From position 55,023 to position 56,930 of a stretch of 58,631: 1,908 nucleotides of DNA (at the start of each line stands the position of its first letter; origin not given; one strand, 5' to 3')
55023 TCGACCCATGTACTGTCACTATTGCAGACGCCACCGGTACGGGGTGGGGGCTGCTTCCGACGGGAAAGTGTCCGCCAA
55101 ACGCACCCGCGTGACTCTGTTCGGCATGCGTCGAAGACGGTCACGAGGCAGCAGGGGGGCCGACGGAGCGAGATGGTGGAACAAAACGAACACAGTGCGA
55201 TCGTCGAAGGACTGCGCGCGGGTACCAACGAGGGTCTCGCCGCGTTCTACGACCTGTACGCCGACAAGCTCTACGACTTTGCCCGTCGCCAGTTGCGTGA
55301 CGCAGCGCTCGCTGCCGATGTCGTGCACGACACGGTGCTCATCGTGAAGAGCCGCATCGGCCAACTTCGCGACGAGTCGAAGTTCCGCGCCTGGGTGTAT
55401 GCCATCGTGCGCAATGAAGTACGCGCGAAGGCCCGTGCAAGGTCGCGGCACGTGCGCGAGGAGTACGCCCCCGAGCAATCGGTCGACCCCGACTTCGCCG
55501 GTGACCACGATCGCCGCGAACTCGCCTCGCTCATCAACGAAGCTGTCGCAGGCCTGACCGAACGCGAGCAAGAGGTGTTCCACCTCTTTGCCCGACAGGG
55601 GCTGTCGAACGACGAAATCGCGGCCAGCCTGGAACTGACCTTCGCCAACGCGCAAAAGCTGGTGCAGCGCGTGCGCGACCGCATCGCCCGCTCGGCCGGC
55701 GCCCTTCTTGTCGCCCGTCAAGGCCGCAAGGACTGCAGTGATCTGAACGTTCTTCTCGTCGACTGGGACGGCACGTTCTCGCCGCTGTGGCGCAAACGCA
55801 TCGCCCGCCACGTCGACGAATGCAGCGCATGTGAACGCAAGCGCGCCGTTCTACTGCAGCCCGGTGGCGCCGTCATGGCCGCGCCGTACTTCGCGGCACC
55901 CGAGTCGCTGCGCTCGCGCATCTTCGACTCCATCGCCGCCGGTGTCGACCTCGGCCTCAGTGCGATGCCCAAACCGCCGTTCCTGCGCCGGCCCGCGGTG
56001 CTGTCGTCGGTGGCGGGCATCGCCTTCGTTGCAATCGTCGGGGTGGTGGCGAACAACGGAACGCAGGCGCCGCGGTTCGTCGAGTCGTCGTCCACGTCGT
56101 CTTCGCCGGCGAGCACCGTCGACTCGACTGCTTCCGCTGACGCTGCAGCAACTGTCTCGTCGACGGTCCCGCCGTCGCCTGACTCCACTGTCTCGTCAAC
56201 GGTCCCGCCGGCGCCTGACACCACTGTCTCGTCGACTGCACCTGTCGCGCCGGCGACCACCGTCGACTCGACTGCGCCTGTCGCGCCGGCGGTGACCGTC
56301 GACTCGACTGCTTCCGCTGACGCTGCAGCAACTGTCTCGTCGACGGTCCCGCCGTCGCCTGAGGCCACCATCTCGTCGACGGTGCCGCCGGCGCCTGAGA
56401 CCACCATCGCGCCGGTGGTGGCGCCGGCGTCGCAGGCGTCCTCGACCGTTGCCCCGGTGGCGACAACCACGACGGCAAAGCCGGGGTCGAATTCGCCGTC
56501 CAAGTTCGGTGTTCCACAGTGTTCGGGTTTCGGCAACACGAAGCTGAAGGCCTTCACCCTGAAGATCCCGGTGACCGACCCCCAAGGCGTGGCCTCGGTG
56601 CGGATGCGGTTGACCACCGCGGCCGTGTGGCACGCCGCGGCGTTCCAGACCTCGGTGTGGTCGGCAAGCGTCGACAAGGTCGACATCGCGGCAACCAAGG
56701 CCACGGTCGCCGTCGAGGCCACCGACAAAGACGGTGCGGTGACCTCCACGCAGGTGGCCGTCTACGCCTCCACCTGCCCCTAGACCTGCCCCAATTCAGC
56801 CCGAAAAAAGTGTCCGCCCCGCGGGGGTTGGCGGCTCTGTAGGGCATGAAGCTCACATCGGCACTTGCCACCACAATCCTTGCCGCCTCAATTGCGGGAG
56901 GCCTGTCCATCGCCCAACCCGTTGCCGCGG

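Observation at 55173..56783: One polypeptide combining an ECF sigma factor, a ZAS-type anti-sigma zinc motif, a TM helix and an extracytoplasmic domain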

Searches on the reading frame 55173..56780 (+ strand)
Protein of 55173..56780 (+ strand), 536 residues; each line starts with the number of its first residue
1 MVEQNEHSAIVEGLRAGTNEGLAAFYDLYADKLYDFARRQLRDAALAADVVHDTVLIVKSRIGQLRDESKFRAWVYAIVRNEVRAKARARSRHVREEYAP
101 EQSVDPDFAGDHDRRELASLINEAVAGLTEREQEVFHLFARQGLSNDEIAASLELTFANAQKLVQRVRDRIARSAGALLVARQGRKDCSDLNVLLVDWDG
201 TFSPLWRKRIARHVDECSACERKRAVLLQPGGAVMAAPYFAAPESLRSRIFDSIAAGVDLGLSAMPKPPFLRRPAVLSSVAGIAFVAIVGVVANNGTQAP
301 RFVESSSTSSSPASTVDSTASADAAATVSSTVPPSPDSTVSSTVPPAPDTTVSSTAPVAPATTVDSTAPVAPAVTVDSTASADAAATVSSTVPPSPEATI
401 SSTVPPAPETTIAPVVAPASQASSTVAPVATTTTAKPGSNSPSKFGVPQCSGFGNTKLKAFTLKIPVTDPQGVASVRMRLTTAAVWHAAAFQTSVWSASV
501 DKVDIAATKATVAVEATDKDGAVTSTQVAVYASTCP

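Call 4: search_protein_families(library=pfam, proteins=[window:55173-56780:+], max_evalue=1)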
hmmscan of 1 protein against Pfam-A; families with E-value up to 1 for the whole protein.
window:55173-56780:+ (536 aa): 5 families
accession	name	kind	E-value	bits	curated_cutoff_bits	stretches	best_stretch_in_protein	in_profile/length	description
PF04542.20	Sigma70_r2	-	3.6e-08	33.5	24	1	26-92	2-70/71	Sigma-70 region 2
PF08281.18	Sigma70_r4_2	-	2.1e-06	27.7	25.7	1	121-170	4-53/54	Sigma-70, region 4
PF07638.17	Sigma70_ECF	-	4.7e-05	23.8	21.1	1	7-173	4-181/185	ECF sigma factor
PF00196.25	GerE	-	0.00055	19.9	23.5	1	128-155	3-29/57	Bacterial regulatory proteins, luxR family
PF04545.22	Sigma70_r4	-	0.028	14.4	24.1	1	125-156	2-33/50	Sigma-70, region 4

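Call 5: search_protein_families(library=ncbifam, proteins=[window:55173-56780:+], max_evalue=1)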
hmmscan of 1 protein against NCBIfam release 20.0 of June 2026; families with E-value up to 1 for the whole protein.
window:55173-56780:+ (536 aa): 93 families (the best 25 are shown)
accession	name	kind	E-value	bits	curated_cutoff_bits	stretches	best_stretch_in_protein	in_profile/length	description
TIGR02937.1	sigma70-ECF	superfamily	2.9e-21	75.8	42.9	1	22-172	3-162/165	sigma-70 family RNA polymerase sigma factor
TIGR02985.1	Sig70_bacteroi1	subfamily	3.4e-18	66.4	126.4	1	24-160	5-147/162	RNA polymerase sigma-70 factor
TIGR02959.1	SigZ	equivalog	4.5e-16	59.1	168.65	1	27-171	2-144/170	RNA polymerase sigma factor SigZ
NF058625.1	sigma_PG0214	equivalog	6.2e-16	58.6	130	1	30-172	14-158/170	GFO_1088 family ECF-type sigma factor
NF007215.0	PRK09637.1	equivalog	8.1e-16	58.5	212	1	24-171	5-150/181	RNA polymerase sigma factor SigZ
NF004113.0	PRK05602.1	equivalog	1.8e-14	53.9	208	1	8-171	33-197/211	RNA polymerase sigma factor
TIGR02989.1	Sig-70_gvs1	subfamily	1e-13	51.5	124.55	1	23-172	4-155/158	RNA polymerase sigma-70 factor, Rhodopirellula/Verrucomicrobium family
NF009190.0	PRK12538.1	equivalog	1.2e-13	51.3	303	1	27-171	70-215/233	RNA polymerase sigma factor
NF009166.1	PRK12513.1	equivalog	2.1e-13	50.4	206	1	9-151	11-162/193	RNA polymerase sigma factor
NF009173.0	PRK12520.1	equivalog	1.6e-12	47.5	255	2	30-98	12-80/191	RNA polymerase sigma factor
NF007227.0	PRK09645.1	subfamily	1.8e-12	47.5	202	1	18-155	11-150/177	sigma-70 family RNA polymerase sigma factor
TIGR02952.1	Sig70_famx2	equivalog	5e-12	46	206.45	1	15-167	6-162/170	ECF subfamily RNA polymerase sigma factor, BldN family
TIGR02943.1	Sig70_famx1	hypoth_equivalog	5.2e-12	46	162.2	2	32-97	14-79/188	RNA polymerase sigma-70 factor, TIGR02943 family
NF009198.0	PRK12546.1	equivalog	1.5e-11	44.4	270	1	33-173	20-159/188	RNA polymerase sigma factor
TIGR02950.1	SigM_subfam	subfamily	2.9e-11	43.5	147.95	1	25-172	5-155/159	RNA polymerase sigma factor, SigM family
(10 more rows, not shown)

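Call 6: find_homologous_proteins(query=window:55173-56780:+, max_evalue=0.001)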
Query window:55173-56780:+ (536 aa): 256 proteins with E <= 0.001 among 8000 candidates; the best 120 are listed.
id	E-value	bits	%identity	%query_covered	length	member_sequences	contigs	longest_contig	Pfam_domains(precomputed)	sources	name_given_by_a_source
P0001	0.0e+0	1031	91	100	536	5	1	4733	PF04542.21,PF08281.19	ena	-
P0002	7.9e-297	1003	91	100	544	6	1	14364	PF04542.21,PF08281.19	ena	-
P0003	9.0e-295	996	89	100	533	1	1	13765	PF04542.21,PF08281.19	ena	-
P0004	6.3e-294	993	89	100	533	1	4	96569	PF04542.21,PF08281.19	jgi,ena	-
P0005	5.8e-292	987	90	100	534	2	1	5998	PF04542.21,PF08281.19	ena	-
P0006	4.6e-290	980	96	65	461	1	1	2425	PF07638.18,PF04542.21,PF08281.19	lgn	-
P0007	1.0e-286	969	89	100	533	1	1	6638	PF04542.21,PF08281.19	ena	-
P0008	4.0e-268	908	83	100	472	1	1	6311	PF07638.18,PF04542.21,PF08281.19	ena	-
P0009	2.1e-265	899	96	62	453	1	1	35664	PF07638.18,PF04542.21,PF08281.19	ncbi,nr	ncbi:MAG: sigma-70 family RNA polymerase sigma factor [Acidobacteria bacterium]|nr:sigma-70 family R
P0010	5.8e-258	874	79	100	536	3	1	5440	PF04542.21,PF08281.19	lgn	-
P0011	4.2e-247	839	74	100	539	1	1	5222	PF07638.18,PF04542.21,PF08281.19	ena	-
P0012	1.8e-241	820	72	100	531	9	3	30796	PF07638.18,PF04542.21,PF08281.19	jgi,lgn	jgi:RNA polymerase sigma factor (sigma-70 family)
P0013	5.9e-236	802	73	100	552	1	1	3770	PF07638.18,PF04542.21,PF08281.19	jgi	jgi:RNA polymerase sigma factor (sigma-70 family)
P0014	2.1e-235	800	72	100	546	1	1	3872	PF04542.21,PF08281.19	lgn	-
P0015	2.5e-235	800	73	100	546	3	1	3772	PF04542.21,PF08281.19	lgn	-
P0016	7.2e-234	795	72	100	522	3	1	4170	PF04542.21,PF08281.19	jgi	-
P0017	2.7e-233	793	75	100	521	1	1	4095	PF04542.21,PF08281.19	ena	-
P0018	1.1e-232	791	72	100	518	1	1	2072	PF07638.18,PF04542.21,PF08281.19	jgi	jgi:RNA polymerase sigma factor (sigma-70 family)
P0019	3.0e-231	786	69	100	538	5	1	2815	PF07638.18,PF04542.21,PF08281.19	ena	-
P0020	1.9e-226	771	70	100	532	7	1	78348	PF07638.18,PF04542.21,PF08281.19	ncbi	-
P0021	4.9e-226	769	72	100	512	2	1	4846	PF04542.21,PF08281.19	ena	-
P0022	6.5e-224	762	68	100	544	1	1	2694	PF07638.18,PF04542.21,PF08281.19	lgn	-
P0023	2.0e-223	761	71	100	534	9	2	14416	PF04542.21,PF08281.19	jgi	-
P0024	1.3e-221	755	67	100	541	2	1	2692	PF07638.18,PF04542.21,PF08281.19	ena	-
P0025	1.4e-221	754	71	100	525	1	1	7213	PF07638.18,PF04542.21,PF08281.19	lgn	-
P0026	3.3e-220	750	89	58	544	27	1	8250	PF07638.18,PF04542.21,PF08281.19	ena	-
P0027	1.7e-217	741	67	100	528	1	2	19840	PF04542.21,PF08281.19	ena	-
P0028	2.6e-217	740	69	100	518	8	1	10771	PF07638.18,PF04542.21,PF08281.19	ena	-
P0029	5.3e-207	706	69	92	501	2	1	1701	PF08281.19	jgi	jgi:RNA polymerase sigma factor (sigma-70 family)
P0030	6.2e-201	686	90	66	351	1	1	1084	PF07638.18,PF04542.21,PF08281.19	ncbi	ncbi:MAG: sigma-70 family RNA polymerase sigma factor, partial [Actinomycetota bacterium]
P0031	5.9e-198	677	95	61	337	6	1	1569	PF07638.18,PF04542.21,PF08281.19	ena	-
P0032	1.0e-179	617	79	64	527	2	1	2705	PF04542.21,PF08281.19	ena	-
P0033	1.6e-177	609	88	46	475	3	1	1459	PF08281.19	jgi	jgi:DNA-binding CsgD family transcriptional regulator/outer membrane biosynthesis protein TonB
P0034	5.6e-177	607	58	100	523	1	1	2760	PF04542.21,PF08281.19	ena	-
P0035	2.5e-174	599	82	58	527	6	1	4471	PF07638.18,PF04542.21,PF08281.19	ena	-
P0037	4.9e-165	568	78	60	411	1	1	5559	PF07638.18,PF00196.26,PF04542.21,PF08281.19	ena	-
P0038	2.6e-163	562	71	74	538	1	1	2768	PF07638.18,PF04542.21,PF08281.19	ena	-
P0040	1.5e-125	438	48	99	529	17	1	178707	PF07638.18,PF04542.21,PF08281.19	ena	-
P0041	2.3e-125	437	58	72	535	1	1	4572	PF04542.21,PF08281.19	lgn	-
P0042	4.4e-125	436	49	99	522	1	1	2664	PF07638.18,PF04542.21,PF08281.19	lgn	-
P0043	4.9e-124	433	49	99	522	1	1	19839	PF04542.21,PF08281.19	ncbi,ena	-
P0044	6.2e-124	433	50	99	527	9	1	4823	PF07638.18,PF04542.21,PF08281.19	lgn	-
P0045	5.9e-123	429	73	47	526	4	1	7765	PF04542.21,PF08281.19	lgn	-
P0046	2.1e-122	427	72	47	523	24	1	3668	PF04542.21,PF08281.19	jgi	jgi:RNA polymerase sigma factor (sigma-70 family)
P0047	4.9e-122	426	54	75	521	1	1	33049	PF04542.21,PF08281.19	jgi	-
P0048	1.7e-121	425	69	51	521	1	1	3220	PF04542.21,PF08281.19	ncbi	ncbi:MAG: sigma-70 family RNA polymerase sigma factor [Actinomycetota bacterium]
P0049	1.2e-120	422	54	75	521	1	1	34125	PF04542.21,PF08281.19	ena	-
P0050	4.6e-118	413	71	47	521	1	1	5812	PF04542.21,PF08281.19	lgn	-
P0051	6.2e-92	327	-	-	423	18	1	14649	PF04542.21,PF08281.19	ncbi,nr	ncbi:MAG: sigma-70 family RNA polymerase sigma factor, partial [Acidimicrobiales bacterium]|nr:sigma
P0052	8.3e-90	320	56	46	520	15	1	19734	PF04542.21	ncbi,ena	ncbi:MAG: sigma-70 family RNA polymerase sigma factor [Acidimicrobiales bacterium]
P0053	6.5e-80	287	45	68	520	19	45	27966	PF04542.21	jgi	-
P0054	5.8e-71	258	41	57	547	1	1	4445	PF04542.21,PF08281.19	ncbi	ncbi:MAG: sigma-70 family RNA polymerase sigma factor [Actinomycetota bacterium]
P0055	1.9e-69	253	44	45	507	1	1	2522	PF04542.21,PF08281.19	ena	-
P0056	5.1e-68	248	45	44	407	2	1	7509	PF04542.21,PF08281.19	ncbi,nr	ncbi:MAG: sigma-70 family RNA polymerase sigma factor, partial [Actinomycetota bacterium]|nr:sigma-7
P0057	6.7e-63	231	39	66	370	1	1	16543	PF04542.21,PF08281.19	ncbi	ncbi:MAG: sigma-70 family RNA polymerase sigma factor, partial [Actinomycetota bacterium]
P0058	9.8e-61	224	42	46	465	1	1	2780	PF04542.21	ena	-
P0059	2.5e-60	223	40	44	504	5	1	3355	PF04542.21,PF08281.19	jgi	jgi:RNA polymerase sigma factor (sigma-70 family)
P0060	3.2e-60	222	42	47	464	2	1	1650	PF04542.21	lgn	-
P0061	6.7e-60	221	38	64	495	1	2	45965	PF04542.21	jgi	-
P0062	2.8e-59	219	42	45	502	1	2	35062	PF04542.21,PF08281.19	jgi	jgi:RNA polymerase sigma factor (sigma-70 family)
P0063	3.1e-59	219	42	47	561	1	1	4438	PF19190.7,PF04542.21,PF08281.19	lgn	-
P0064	8.2e-59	218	48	45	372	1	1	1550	PF04542.21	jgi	jgi:RNA polymerase sigma factor (sigma-70 family)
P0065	1.0e-58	218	46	48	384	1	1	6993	PF04542.21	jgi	jgi:RNA polymerase sigma factor (sigma-70 family)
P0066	2.3e-58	216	41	47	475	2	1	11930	PF04542.21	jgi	jgi:RNA polymerase sigma factor (sigma-70 family)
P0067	2.3e-57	213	40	52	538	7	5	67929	PF04542.21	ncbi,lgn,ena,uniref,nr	ncbi:MAG: sigma-70 family RNA polymerase sigma factor [Aeromicrobium sp.]|uniref:sigma-70 family RNA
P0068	3.5e-57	212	37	63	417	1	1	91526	PF04542.21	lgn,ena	-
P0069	5.9e-57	212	43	46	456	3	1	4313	PF04542.21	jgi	jgi:RNA polymerase sigma factor (sigma-70 family)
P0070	6.3e-56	208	44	44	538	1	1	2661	PF07638.18,PF04542.21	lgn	-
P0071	8.2e-56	208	46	46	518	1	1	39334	PF04542.21,PF08281.19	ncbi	-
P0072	3.5e-55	206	46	46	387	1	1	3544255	PF04542.21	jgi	jgi:RNA polymerase sigma factor (sigma-70 family)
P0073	3.9e-55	206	41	49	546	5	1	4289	PF04542.21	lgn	-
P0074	3.5e-54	203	47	38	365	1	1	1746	PF04542.21,PF08281.19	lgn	-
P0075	5.2e-54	202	41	46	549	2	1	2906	PF04542.21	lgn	-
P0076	5.6e-54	202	38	55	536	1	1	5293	PF04542.21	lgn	-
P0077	8.4e-54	201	41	45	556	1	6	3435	PF19190.7,PF04542.21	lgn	-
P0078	1.4e-53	201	42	46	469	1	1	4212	PF04542.21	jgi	jgi:RNA polymerase sigma factor (sigma-70 family)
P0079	1.7e-53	200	40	44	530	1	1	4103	PF04542.21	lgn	-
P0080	3.0e-53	199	43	42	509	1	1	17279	PF04542.21,PF08281.19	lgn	-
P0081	1.5e-52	197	37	67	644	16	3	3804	PF04542.21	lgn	-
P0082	1.8e-52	197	39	50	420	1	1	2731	PF04542.21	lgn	-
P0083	1.8e-52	197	40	44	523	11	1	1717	PF04542.21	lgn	-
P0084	2.2e-52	197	40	48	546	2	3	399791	PF04542.21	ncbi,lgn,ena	-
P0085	2.5e-52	196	41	41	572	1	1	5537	PF19190.7,PF04542.21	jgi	jgi:RNA polymerase sigma factor (sigma-70 family)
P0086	2.5e-52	196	42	44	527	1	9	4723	PF07638.18,PF04542.21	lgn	-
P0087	3.1e-52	196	41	45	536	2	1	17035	PF19190.7,PF04542.21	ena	-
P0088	3.6e-52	196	41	44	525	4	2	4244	PF04542.21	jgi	-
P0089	3.7e-52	196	42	47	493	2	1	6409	PF04542.21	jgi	jgi:RNA polymerase sigma factor (sigma-70 family)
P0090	5.4e-52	195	40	46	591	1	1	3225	PF04542.21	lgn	-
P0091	1.0e-51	194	36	65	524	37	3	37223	PF04542.21,PF08281.19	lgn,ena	-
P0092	1.1e-51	194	38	50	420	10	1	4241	PF04542.21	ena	-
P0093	1.5e-51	194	43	45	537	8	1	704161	PF19190.7,PF22076.3,PF00635.33,PF07638.18,PF04542.21,PF22544.3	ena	-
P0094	2.7e-51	193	43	46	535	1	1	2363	PF04542.21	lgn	-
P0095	2.7e-51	193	33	82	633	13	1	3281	PF04542.21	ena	-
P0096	2.9e-51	193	36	55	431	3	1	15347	PF04542.21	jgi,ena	jgi:RNA polymerase sigma factor (sigma-70 family)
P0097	3.5e-51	193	43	44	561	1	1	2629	PF19190.7,PF04542.21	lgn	-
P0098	4.7e-51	192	42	47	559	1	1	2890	PF04542.21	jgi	jgi:RNA polymerase sigma factor (sigma-70 family)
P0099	5.5e-51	192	43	46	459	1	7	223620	PF04542.21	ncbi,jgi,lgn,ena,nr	ncbi:MAG: sigma-70 family RNA polymerase sigma factor [Actinobacteria bacterium]|nr:sigma-70 family 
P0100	6.5e-51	192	43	45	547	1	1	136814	PF19190.7,PF22076.3,PF04542.21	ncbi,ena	-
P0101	1.0e-50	191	42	47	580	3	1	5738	PF19190.7,PF04542.21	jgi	jgi:RNA polymerase sigma factor (sigma-70 family)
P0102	1.9e-50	190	37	49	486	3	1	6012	PF04542.21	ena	-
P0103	2.2e-50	190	35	70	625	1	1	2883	PF04542.21,PF08281.19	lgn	-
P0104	2.3e-50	190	37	51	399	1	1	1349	PF07638.18,PF04542.21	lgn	-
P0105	2.7e-50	190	37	50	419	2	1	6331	PF04542.21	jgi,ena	jgi:RNA polymerase sigma factor (sigma-70 family)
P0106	3.7e-50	189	-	-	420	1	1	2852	PF04542.21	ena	-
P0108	1.9e-49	187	43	41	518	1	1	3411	PF04542.21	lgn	-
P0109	1.9e-49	187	43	42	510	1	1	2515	PF04542.21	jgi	jgi:RNA polymerase sigma factor (sigma-70 family)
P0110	2.2e-49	187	35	65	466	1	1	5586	PF04542.21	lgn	-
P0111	2.4e-49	187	42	46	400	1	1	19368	PF07638.18,PF04542.21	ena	-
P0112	2.7e-49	186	42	41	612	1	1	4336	PF19190.7,PF04542.21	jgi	jgi:RNA polymerase sigma factor (sigma-70 family)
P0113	5.2e-49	185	36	51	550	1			PF19190.7,PF04542.21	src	-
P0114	5.4e-49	185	41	44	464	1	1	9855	PF04542.21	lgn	-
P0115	6.0e-49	185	33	74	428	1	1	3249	PF04542.21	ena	-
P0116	6.7e-49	185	40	45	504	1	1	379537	PF04542.21,PF08281.19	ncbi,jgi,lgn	jgi:RNA polymerase sigma factor (sigma-70 family)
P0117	7.4e-49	185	43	41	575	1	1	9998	PF19190.7,PF04542.21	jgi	jgi:RNA polymerase sigma factor (sigma-70 family)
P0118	8.2e-49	185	42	45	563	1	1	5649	PF19190.7,PF04542.21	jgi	jgi:RNA polymerase sigma factor (sigma-70 family)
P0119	8.4e-49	185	42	41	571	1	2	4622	PF19190.7,PF04542.21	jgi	jgi:RNA polymerase sigma factor (sigma-70 family)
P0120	9.5e-49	185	41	46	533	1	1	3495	PF19190.7,PF04542.21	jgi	jgi:RNA polymerase sigma factor (sigma-70 family)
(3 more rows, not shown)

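Call 24: search_protein_families(library=pfam, proteins=[P0093, P0067, P0095, P0053], max_evalue=10)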
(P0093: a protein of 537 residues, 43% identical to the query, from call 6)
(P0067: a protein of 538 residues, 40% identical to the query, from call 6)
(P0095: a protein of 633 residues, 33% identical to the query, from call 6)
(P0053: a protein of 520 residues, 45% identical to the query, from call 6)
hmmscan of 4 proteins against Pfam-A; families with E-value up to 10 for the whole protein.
P0093 (537 aa): 16 families
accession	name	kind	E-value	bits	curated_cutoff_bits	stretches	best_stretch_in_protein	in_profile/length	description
PF04542.20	Sigma70_r2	-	1.1e-10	41.5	24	1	30-97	1-70/71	Sigma-70 region 2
PF00635.32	Motile_Sperm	-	1.4e-06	28.5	25.9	1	356-415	17-77/109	MSP (Major sperm protein) domain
PF19190.6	BACON_2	-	1.5e-06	28.5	25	1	349-430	6-89/94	Viral BACON domain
PF07638.17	Sigma70_ECF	-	2.7e-06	27.9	21.1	1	13-183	5-183/185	ECF sigma factor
PF22076.2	Cep192_D6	-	4.9e-06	27.1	35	1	356-433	19-99/101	Cep192 domain 6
PF22544.2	HYDIN_VesB_CFA65-like_Ig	-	3.8e-05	24.3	25.5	1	344-424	2-87/100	HYDIN/CFA65/VesB-like, Ig-like domain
PF24507.1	Ig_CFAP65_4th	-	0.0042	17.9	27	1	363-406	2-47/76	CFAP65, fourth Ig-like domain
PF14874.12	PapD-like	-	0.0081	16.8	27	1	357-434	20-99/102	Flagellar-associated PapD-like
PF08281.18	Sigma70_r4_2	-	0.01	15.9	25.7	1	128-177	3-52/54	Sigma-70, region 4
PF17963.7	Big_9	-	0.066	14.6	23.6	1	457-528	17-87/89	Bacterial Ig domain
PF19077.6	Big_13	-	0.095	13.6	27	1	472-533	41-101/102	Bacterial Ig-like domain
PF07610.17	DUF1573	-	0.2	12.1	26.1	1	346-434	2-94/98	Protein of unknown function (DUF1573)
PF17957.7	Big_7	-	0.28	12.3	24.1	1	457-490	18-50/70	Bacterial Ig domain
PF20060.4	DUF6459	-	0.49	11.2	27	1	53-142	4-83/105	Family of unknown function (DUF6459)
PF13004.13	BACON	-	0.53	10.7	25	1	377-429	5-53/61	Putative binding domain, N-terminal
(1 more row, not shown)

P0067 (538 aa): 10 families
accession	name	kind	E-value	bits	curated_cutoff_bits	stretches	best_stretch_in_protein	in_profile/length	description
PF04542.20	Sigma70_r2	-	1.2e-12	47.9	24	1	28-94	2-70/71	Sigma-70 region 2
PF07638.17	Sigma70_ECF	-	0.00012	22.5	21.1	1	11-178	6-181/185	ECF sigma factor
PF08281.18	Sigma70_r4_2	-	0.00023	21.2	25.7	1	124-173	2-51/54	Sigma-70, region 4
PF04545.22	Sigma70_r4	-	0.017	15.1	24.1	1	131-163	3-35/50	Sigma-70, region 4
PF19190.6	BACON_2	-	0.04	14.3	25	1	351-437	2-89/94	Viral BACON domain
PF21223.3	TPPII_Ig-like-1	-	0.048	14.4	27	1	379-424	52-96/117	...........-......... II, first Ig-like domain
PF17882.6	SBD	-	0.049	14.4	20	1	469-516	29-75/76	OAA-family lectin sugar binding domain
PF22029.2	PhyR_sigma2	-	0.078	13.5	27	1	38-80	11-53/55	Sigma2 domain of PhyR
PF11614.14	FixG_C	-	0.31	11.6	25.6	1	368-427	36-102/119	IG-like fold at C-terminal of FixG, putative oxidoreductase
PF18886.6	DUF5649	-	7.4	7.4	25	1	349-407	2-53/68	Repeats of unknown function (DUF5649)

P0095 (633 aa): 7 families
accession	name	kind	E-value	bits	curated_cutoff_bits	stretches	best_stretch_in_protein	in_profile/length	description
PF04542.20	Sigma70_r2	-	2.3e-10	40.5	24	1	25-92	1-70/71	Sigma-70 region 2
PF24507.1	Ig_CFAP65_4th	-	2.5e-05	25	27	1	446-500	1-56/76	CFAP65, fourth Ig-like domain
PF00635.32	Motile_Sperm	-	0.00026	21.3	25.9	1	443-492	20-69/109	MSP (Major sperm protein) domain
PF08281.18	Sigma70_r4_2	-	0.0021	18.1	25.7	1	128-177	4-53/54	Sigma-70, region 4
PF22076.2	Cep192_D6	-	0.011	16.3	35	1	442-499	21-77/101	Cep192 domain 6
PF22544.2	HYDIN_VesB_CFA65-like_Ig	-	0.028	15.1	25.5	1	442-502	20-82/100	HYDIN/CFA65/VesB-like, Ig-like domain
PF04545.22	Sigma70_r4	-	0.052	13.5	24.1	1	133-165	3-35/50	Sigma-70, region 4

P0053 (520 aa): 5 families
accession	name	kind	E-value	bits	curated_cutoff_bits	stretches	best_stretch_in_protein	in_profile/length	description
PF04542.20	Sigma70_r2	-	2.9e-11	43.4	24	1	36-103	1-70/71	Sigma-70 region 2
PF08281.18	Sigma70_r4_2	-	3.7e-05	23.7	25.7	1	132-182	3-53/54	Sigma-70, region 4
PF07638.17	Sigma70_ECF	-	0.00021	21.7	21.1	1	23-187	9-183/185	ECF sigma factor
PF04545.22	Sigma70_r4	-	0.0067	16.4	24.1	1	138-182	3-47/50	Sigma-70, region 4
PF04967.18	HTH_10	-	0.26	11.6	23.1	1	157-183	25-51/53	HTH DNA binding domain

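Call 29: find_encoding_contigs(protein=P0040, flank=6000, max_places=2)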
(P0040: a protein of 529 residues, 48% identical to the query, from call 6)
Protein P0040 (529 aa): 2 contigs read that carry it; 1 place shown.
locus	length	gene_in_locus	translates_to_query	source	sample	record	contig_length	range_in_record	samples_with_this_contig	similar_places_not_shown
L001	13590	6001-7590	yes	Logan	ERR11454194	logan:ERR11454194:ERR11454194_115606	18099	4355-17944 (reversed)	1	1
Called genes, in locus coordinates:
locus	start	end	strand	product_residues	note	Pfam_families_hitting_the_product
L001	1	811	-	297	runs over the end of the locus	PF06966:DUF1295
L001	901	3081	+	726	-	PF05922:Inhibitor_I9 (weak), PF00082:Peptidase_S8, PF00041:fn3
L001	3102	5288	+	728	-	PF02129:Peptidase_S15, PF08530:PepX_C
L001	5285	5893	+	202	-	PF13847:Methyltransf_31 (weak), PF08241:Methyltransf_11, PF08242:Methyltransf_12 (weak), PF13649:Methyltransf_25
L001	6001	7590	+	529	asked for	PF07638:Sigma70_ECF (faint), PF04542:Sigma70_r2, PF08281:Sigma70_r4_2 (weak)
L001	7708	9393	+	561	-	PF25390:WD40_RLD, PF13540:RCC1_2, PF00415:RCC1 (weak), PF13540:RCC1_2, PF25390:WD40_RLD, PF00415:RCC1, PF13540:RCC1_2, PF13540:RCC1_2, +2 more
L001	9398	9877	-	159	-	PF13577:SnoaL_4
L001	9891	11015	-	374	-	PF00296:Bac_luciferase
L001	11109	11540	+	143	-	PF00581:Rhodanese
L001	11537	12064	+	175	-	-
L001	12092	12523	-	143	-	PF00582:Usp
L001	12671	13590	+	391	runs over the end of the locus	-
